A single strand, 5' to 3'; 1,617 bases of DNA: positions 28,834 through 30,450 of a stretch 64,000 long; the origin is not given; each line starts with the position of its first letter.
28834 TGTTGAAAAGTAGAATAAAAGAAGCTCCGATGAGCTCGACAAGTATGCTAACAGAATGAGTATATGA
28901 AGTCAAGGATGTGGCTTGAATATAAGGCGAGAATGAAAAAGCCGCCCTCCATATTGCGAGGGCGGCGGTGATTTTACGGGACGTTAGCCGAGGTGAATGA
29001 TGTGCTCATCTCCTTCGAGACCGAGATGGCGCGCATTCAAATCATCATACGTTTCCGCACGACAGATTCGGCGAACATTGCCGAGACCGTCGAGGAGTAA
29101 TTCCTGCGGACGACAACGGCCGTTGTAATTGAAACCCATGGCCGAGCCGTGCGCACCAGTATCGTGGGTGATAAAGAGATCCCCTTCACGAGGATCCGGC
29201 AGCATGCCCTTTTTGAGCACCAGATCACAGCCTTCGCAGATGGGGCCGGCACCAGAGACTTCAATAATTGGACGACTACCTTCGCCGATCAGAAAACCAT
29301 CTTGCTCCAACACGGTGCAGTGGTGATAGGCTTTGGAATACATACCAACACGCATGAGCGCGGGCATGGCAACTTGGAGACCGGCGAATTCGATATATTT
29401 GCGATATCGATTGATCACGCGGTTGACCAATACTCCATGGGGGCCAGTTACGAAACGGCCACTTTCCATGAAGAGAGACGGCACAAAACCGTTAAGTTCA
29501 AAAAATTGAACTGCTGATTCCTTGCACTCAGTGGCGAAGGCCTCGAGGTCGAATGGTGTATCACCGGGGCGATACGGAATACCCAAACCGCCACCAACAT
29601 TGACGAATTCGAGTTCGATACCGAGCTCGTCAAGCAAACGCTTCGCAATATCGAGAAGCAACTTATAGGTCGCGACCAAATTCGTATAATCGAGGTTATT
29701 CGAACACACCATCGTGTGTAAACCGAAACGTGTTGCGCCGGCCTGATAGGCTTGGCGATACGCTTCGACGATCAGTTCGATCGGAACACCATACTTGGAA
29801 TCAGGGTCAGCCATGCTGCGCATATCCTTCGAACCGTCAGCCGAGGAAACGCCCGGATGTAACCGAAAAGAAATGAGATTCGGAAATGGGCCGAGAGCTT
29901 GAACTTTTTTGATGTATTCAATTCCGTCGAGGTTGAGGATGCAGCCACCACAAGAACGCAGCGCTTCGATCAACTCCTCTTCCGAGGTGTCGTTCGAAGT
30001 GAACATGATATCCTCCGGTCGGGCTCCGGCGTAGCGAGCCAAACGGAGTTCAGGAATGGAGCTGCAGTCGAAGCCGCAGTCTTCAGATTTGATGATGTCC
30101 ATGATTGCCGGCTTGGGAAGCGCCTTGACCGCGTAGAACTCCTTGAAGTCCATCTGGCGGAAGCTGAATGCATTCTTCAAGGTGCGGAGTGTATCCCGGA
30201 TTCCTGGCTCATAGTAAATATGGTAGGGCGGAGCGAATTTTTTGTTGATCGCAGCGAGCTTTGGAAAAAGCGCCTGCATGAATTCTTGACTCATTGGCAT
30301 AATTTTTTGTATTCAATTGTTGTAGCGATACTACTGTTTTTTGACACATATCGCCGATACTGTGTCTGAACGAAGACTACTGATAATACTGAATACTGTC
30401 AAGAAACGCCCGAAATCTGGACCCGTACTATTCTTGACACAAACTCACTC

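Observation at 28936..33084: S10 operon interrupted between rplB and rpsS by a GC-rich LysA-like decarboxylase and a DapL-like aminotransferase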

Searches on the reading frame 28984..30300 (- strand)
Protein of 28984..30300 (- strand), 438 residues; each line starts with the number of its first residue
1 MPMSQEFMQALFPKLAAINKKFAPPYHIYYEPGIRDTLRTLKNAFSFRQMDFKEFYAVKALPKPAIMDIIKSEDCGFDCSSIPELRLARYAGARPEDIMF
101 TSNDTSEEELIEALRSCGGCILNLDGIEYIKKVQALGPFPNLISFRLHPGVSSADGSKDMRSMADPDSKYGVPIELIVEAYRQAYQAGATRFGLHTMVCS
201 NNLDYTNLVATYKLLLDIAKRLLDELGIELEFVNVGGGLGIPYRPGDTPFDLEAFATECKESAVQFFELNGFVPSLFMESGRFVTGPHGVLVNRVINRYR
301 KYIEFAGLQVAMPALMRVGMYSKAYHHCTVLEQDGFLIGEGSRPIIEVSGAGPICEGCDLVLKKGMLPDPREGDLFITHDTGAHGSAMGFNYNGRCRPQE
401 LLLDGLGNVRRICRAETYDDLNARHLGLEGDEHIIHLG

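Call 3: search_protein_families(library=pfam, proteins=[window:28984-30300:-], max_evalue=0.01)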
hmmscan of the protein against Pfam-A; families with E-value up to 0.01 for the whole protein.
window:28984-30300:- (438 aa): 2 families
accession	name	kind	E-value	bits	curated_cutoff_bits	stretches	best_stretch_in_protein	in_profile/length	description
PF02784.22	Orn_Arg_deC_N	-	3e-32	112.4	23.4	1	35-285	5-246/247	Pyridoxal-dependent decarboxylase, pyridoxal binding domain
PF00278.28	Orn_DAP_Arg_deC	-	4.1e-09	37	23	1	287-382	6-95/95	Pyridoxal-dependent decarboxylase, C-terminal sheet domain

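Call 4: search_protein_families(library=ncbifam, proteins=[window:28984-30300:-], max_evalue=0.01)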
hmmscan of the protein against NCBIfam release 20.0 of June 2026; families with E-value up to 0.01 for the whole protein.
window:28984-30300:- (438 aa): 7 families
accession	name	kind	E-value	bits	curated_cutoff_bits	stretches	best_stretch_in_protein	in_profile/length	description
TIGR01048.1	lysA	equivalog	2.1e-68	230.8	297.9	1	14-423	15-414/417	diaminopimelate decarboxylase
NF006515.0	PRK08961.1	equivalog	1.4e-48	165.5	802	1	24-404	503-860/861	bifunctional aspartate kinase/diaminopimelate decarboxylase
TIGR03099.1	dCO2ase_PEP1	hypoth_equivalog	6.3e-37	127.6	478.45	1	18-402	18-397/398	pyridoxal-dependent decarboxylase, exosortase A system-associated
NF052544.1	OrLyDeCDokD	equivalog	2e-24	86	700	2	15-247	33-264/461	ornithine/lysine decarboxylase DokD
TIGR01273.1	speA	equivalog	6.6e-10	38.1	624.1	1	158-300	203-353/624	arginine decarboxylase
NF003763.0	PRK05354.1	equivalog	4.3e-08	32.1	369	1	223-300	277-361/636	biosynthetic arginine decarboxylase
NF041039.1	FslC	exception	0.0012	17.8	500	1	14-293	18-302/418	rhizoferrin biosystnesis N-citrylornithine decarboxylase FslC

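Call 8: find_encoding_contigs(protein=window:28984-30300:-, flank=10000, max_places=10)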
Protein window:28984-30300:- (438 aa): no gene with exactly this product is on record in the collection.

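Call 10: find_homologous_proteins(query=window:28984-30300:-)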
Query window:28984-30300:- (438 aa): 7937 proteins with E <= 0.001 among 8000 candidates; the best 120 are listed.
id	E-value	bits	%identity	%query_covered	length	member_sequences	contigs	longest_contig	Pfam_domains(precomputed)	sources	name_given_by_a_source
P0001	1.1e-273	926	93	100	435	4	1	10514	PF02784.23,PF00278.29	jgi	-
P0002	2.6e-251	852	84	99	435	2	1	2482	PF02784.23,PF00278.29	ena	-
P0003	7.7e-212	722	73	100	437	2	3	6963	PF02784.23,PF00278.29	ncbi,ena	-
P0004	1.7e-205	701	71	100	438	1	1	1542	PF02784.23,PF00278.29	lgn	-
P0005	3.0e-196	671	69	99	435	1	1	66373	PF02784.23,PF00278.29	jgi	jgi:diaminopimelate decarboxylase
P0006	7.6e-190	650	67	99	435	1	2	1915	PF02784.23,PF00278.29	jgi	jgi:diaminopimelate decarboxylase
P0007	6.4e-183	627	65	100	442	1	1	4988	PF02784.23,PF00278.29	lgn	-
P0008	9.3e-180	616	65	99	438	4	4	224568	PF02784.23,PF00278.29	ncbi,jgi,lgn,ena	ncbi:MAG: diaminopimelate decarboxylase [bacterium]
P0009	2.6e-175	602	64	100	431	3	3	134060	PF02784.23,PF00278.29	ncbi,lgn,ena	-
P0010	1.0e-172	593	62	99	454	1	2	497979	PF02784.23,PF00278.29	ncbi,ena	-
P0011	6.3e-172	590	63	99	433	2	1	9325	PF02784.23,PF00278.29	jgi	jgi:diaminopimelate decarboxylase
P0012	1.8e-171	589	61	100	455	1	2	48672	PF02784.23,PF00278.29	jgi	jgi:diaminopimelate decarboxylase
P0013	2.5e-169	582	63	100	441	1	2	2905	PF02784.23,PF00278.29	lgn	-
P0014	3.7e-168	578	60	100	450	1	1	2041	PF02784.23,PF00278.29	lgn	-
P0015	2.4e-166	572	61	98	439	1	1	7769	PF02784.23,PF00278.29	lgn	-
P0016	1.1e-165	570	61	99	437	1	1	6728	PF02784.23,PF00278.29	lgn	-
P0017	2.9e-163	562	61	99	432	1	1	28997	PF02784.23,PF00278.29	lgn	-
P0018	2.3e-162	559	61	99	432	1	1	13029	PF02784.23,PF00278.29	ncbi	-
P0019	1.4e-161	556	60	99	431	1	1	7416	PF02784.23,PF00278.29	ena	-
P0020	3.5e-160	552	60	99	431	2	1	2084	PF02784.23,PF00278.29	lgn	-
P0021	2.7e-157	542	59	99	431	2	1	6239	PF02784.23,PF00278.29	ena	-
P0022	3.9e-154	532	57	100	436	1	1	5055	PF02784.23,PF00278.29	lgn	-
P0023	7.9e-154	531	57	100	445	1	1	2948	PF02784.23,PF00278.29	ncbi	-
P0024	6.4e-152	525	58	100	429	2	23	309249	PF02784.23,PF00278.29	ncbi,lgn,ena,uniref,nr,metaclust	ncbi:MAG: hypothetical protein A3C79_00115 [Candidatus Taylorbacteria bacterium RIFCSPHIGHO2_02_FULL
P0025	4.1e-151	522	57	100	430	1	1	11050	PF02784.23,PF00278.29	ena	-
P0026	8.5e-150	518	60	97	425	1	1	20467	PF02784.23,PF00278.29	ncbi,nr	ncbi:MAG: diaminopimelate decarboxylase [bacterium]|nr:diaminopimelate decarboxylase [bacterium]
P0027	2.6e-149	516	57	100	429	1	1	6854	PF02784.23,PF00278.29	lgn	-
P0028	1.9e-147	510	56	97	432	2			PF02784.23,PF00278.29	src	-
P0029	5.1e-145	502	57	98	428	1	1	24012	PF02784.23,PF00278.29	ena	-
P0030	4.7e-143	495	56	100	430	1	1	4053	PF02784.23,PF00278.29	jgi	jgi:diaminopimelate decarboxylase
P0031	1.7e-142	494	55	100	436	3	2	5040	PF02784.23,PF00278.29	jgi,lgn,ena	-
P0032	5.2e-142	492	55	99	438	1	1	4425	PF02784.23,PF00278.29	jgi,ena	-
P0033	8.5e-141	488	55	100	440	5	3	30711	PF02784.23,PF00278.29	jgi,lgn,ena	-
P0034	9.7e-141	488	53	100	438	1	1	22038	PF02784.23,PF00278.29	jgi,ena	-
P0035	1.1e-137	478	56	100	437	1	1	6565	PF02784.23,PF00278.29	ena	-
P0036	5.7e-136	472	53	99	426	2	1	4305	PF02784.23,PF00278.29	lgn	-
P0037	7.4e-136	472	54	98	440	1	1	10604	PF02784.23,PF00278.29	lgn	-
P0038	5.3e-135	469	54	97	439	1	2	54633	PF02784.23,PF00278.29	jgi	jgi:diaminopimelate decarboxylase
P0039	2.3e-127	444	51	100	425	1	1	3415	PF02784.23,PF00278.29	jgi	jgi:diaminopimelate decarboxylase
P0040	1.1e-124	435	53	96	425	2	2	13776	PF02784.23,PF00278.29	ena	-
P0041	2.0e-123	431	53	96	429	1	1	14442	PF02784.23,PF00278.29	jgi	jgi:diaminopimelate decarboxylase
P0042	4.2e-122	426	50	100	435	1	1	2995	PF02784.23,PF00278.29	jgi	jgi:diaminopimelate decarboxylase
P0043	3.8e-121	423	52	96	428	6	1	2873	PF02784.23,PF00278.29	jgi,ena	-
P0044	1.3e-120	421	51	96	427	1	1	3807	PF02784.23,PF00278.29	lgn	-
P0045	1.5e-120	421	52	95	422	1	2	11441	PF02784.23,PF00278.29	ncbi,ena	-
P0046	2.0e-120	421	51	96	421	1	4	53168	PF02784.23,PF00278.29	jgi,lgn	jgi:diaminopimelate decarboxylase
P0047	5.6e-120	419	51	96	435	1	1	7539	PF02784.23,PF00278.29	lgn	-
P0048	7.3e-120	419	52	96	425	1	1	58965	PF02784.23,PF00278.29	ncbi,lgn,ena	-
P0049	1.1e-119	418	50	96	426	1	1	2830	PF02784.23,PF00278.29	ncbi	-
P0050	1.8e-119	418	51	96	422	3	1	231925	PF02784.23,PF00278.29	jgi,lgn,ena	-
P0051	9.3e-119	415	51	96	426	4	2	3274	PF02784.23,PF00278.29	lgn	-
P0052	1.0e-118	415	51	96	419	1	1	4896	PF02784.23,PF00278.29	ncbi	-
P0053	1.1e-118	415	51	97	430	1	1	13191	PF02784.23,PF00278.29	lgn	-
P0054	2.0e-118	414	52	96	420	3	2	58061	PF02784.23,PF00278.29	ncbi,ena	-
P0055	3.4e-118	413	52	96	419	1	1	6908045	PF02784.23,PF00278.29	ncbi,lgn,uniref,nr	ncbi:Diaminopimelate decarboxylase [Desulfonema limicola]|uniref:Diaminopimelate decarboxylase n=1 T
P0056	6.0e-118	413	51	96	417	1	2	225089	PF02784.23,PF00278.29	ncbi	-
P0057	6.8e-118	412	49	96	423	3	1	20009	PF02784.23,PF00278.29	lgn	-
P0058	8.7e-118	412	50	96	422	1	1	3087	PF02784.23,PF00278.29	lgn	-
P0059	1.1e-117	412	51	96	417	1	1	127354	PF02784.23,PF00278.29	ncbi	-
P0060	1.7e-117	411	51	96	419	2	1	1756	PF02784.23,PF00278.29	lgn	-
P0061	1.9e-117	411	50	96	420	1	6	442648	PF02784.23,PF00278.29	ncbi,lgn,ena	-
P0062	1.9e-117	411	49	97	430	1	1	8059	PF02784.23,PF00278.29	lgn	-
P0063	2.0e-117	411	51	96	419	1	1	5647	PF02784.23,PF00278.29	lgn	-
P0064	2.1e-117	411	50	97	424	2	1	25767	PF02784.23,PF00278.29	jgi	-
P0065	2.1e-117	411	49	100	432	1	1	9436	PF02784.23,PF00278.29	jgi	jgi:diaminopimelate decarboxylase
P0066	3.5e-117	410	50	97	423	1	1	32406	PF02784.23,PF00278.29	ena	-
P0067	3.8e-117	410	52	96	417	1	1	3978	PF02784.23,PF00278.29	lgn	-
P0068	3.8e-117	410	49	98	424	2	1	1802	PF02784.23,PF00278.29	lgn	-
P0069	5.2e-117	409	51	97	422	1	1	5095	PF02784.23,PF00278.29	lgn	-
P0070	6.2e-117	409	49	96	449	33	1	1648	PF02784.23,PF00278.29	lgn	-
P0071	8.5e-117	409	51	96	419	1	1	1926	PF02784.23,PF00278.29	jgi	-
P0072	8.6e-117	409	50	96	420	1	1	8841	PF02784.23,PF00278.29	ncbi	-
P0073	1.4e-116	408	51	96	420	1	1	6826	PF02784.23,PF00278.29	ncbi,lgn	-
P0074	1.5e-116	408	50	96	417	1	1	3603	PF02784.23,PF00278.29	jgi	jgi:diaminopimelate decarboxylase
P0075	1.6e-116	408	49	97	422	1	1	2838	PF02784.23,PF00278.29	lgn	-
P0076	1.7e-116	408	50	96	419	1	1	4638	PF02784.23,PF00278.29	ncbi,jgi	ncbi:MAG: diaminopimelate decarboxylase [Desulfofustis sp.]|jgi:diaminopimelate decarboxylase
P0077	1.7e-116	408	50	96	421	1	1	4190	PF02784.23,PF00278.29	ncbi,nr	ncbi:MAG: diaminopimelate decarboxylase [Chloroflexi bacterium]|nr:diaminopimelate decarboxylase [Ch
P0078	1.7e-116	408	57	77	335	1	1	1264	PF02784.23,PF00278.29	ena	-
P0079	1.8e-116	408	49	96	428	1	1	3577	PF02784.23,PF00278.29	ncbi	-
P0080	2.3e-116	407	50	98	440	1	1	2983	PF02784.23,PF00278.29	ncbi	-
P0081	2.6e-116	407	50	96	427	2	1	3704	PF02784.23,PF00278.29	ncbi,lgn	-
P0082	2.7e-116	407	50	96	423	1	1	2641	PF02784.23,PF00278.29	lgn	-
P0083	3.0e-116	407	50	96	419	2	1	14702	PF02784.23,PF00278.29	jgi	-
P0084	3.6e-116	407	50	96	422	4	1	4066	PF02784.23,PF00278.29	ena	-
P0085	3.6e-116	407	50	96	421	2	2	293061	PF02784.23,PF00278.29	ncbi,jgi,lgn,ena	ncbi:MAG: diaminopimelate decarboxylase [Candidatus Paceibacterota bacterium]|jgi:diaminopimelate de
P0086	3.7e-116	407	51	96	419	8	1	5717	PF02784.23,PF00278.29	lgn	-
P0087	4.2e-116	407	51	95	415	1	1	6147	PF02784.23,PF00278.29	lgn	-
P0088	4.3e-116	406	49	96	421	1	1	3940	PF02784.23,PF00278.29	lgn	-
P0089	4.5e-116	406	50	96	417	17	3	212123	PF02784.23,PF00278.29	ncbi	-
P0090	5.6e-116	406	49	96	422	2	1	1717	PF02784.23,PF00278.29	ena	-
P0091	7.0e-116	406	51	94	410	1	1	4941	PF02784.23,PF00278.29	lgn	-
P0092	7.0e-116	406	50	96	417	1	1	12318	PF02784.23,PF00278.29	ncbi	-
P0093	7.2e-116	406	51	96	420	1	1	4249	PF02784.23,PF00278.29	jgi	jgi:diaminopimelate decarboxylase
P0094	8.0e-116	406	49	98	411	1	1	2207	PF02784.23,PF00278.29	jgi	jgi:diaminopimelate decarboxylase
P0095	8.0e-116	406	50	95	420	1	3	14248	PF02784.23,PF00278.29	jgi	-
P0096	8.0e-116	406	49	96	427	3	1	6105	PF02784.23,PF00278.29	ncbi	-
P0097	8.8e-116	405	50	95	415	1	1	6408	PF02784.23,PF00278.29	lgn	-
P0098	1.2e-115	405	51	95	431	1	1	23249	PF02784.23,PF00278.29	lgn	-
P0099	1.2e-115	405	50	96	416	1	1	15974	PF02784.23,PF00278.29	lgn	-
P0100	1.2e-115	405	50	97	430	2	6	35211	PF02784.23,PF00278.29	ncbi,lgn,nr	ncbi:MAG: diaminopimelate decarboxylase [Candidatus Taylorbacteria bacterium]|nr:diaminopimelate dec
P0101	1.3e-115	405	50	96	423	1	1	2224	PF02784.23,PF00278.29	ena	-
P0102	1.4e-115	405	48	96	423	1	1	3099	PF02784.23,PF00278.29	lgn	-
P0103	1.4e-115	405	51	96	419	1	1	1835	PF02784.23,PF00278.29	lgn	-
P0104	1.4e-115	405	49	99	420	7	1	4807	PF02784.23,PF00278.29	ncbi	-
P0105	1.6e-115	405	50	96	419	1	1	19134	PF02784.23,PF00278.29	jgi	jgi:diaminopimelate decarboxylase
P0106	1.6e-115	405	50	96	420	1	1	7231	PF02784.23,PF00278.29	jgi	-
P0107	1.6e-115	405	51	97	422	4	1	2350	PF02784.23,PF00278.29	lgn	-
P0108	1.6e-115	405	51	96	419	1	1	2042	PF02784.23,PF00278.29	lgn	-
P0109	1.7e-115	405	51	96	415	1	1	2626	PF02784.23,PF00278.29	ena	-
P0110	1.9e-115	404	51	96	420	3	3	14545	PF02784.23,PF00278.29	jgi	jgi:diaminopimelate decarboxylase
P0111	2.0e-115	404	50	96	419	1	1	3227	PF02784.23,PF00278.29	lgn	-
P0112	2.2e-115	404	52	96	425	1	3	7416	PF02784.23,PF00278.29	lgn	-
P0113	2.2e-115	404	49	96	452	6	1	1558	PF02784.23,PF00278.29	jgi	-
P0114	2.4e-115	404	50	97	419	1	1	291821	PF02784.23,PF00278.29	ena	-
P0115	2.5e-115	404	51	96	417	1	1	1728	PF02784.23,PF00278.29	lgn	-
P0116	2.9e-115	404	50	96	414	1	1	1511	PF02784.23,PF00278.29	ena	-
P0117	3.0e-115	404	50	100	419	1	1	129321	PF02784.23,PF00278.29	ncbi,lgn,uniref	ncbi:diaminopimelate decarboxylase [Desulfococcus sp.]|uniref:diaminopimelate decarboxylase n=1 Tax=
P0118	3.4e-115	404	49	99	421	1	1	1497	PF02784.23,PF00278.29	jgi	jgi:diaminopimelate decarboxylase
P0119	3.6e-115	403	50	97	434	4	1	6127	PF02784.23,PF00278.29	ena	-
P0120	3.7e-115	403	51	96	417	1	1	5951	PF02784.23,PF00278.29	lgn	-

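Call 11: find_encoding_contigs(protein=P0001, flank=10000, max_places=3)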
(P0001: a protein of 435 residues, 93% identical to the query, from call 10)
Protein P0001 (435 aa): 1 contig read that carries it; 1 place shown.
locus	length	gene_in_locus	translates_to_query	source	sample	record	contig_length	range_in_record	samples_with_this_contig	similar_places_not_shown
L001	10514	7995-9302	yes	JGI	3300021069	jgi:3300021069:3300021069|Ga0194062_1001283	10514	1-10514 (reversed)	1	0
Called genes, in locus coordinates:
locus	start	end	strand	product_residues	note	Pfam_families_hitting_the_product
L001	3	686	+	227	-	?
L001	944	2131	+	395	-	PF00009:GTP_EFTU, PF03144:GTP_EFTU_D2, PF03143:GTP_EFTU_D3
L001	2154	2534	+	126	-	PF00338:Ribosomal_S10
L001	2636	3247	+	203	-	PF00297:Ribosomal_L3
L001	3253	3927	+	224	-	PF00573:Ribosomal_L4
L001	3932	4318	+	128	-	PF00276:Ribosomal_L23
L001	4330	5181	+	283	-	PF00181:Ribosomal_L2_N, PF03947:Ribosomal_L2_C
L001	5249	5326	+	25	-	-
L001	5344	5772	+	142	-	-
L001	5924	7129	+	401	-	PF00155:Aminotran_1_2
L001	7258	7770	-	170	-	-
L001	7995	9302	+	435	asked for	PF02784:Orn_Arg_deC_N, PF00278:Orn_DAP_Arg_deC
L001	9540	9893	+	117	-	PF00203:Ribosomal_S19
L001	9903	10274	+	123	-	PF00237:Ribosomal_L22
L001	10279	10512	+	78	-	?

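Call 12: find_encoding_contigs(protein=P0005, flank=10000, max_places=3)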
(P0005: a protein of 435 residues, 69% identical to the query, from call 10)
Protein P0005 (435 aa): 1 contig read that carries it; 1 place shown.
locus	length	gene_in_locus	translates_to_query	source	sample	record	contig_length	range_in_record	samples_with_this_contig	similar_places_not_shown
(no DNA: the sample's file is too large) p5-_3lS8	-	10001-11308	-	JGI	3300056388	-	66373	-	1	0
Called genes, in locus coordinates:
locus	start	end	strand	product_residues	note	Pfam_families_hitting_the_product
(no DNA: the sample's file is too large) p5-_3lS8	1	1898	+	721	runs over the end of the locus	PF00009:GTP_EFTU, PF22042:EF-G_D2, PF03144:GTP_EFTU_D2, PF14492:EFG_III, PF16658:RF3_C (weak), PF03764:EFG_IV, PF00679:EFG_C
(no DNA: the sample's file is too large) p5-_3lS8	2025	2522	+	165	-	-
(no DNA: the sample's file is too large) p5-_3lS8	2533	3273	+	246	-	PF01471:PG_binding_1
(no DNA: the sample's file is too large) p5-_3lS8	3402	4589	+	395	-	PF00009:GTP_EFTU, PF03144:GTP_EFTU_D2, PF03143:GTP_EFTU_D3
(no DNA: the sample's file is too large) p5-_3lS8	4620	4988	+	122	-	PF00338:Ribosomal_S10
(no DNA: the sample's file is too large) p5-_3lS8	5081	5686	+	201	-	PF00297:Ribosomal_L3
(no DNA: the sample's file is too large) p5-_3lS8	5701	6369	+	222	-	PF00573:Ribosomal_L4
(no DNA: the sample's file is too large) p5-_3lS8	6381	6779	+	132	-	PF00276:Ribosomal_L23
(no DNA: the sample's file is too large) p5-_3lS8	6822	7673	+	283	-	PF00181:Ribosomal_L2_N, PF03947:Ribosomal_L2_C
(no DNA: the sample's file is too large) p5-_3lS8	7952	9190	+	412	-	PF00155:Aminotran_1_2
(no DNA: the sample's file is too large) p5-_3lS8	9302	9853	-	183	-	-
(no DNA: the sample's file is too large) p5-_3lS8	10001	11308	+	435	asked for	PF00278:Orn_DAP_Arg_deC, PF02784:Orn_Arg_deC_N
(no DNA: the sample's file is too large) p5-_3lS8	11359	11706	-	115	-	-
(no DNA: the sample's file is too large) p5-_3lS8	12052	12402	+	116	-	PF00203:Ribosomal_S19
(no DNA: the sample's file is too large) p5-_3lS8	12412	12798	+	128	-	PF00237:Ribosomal_L22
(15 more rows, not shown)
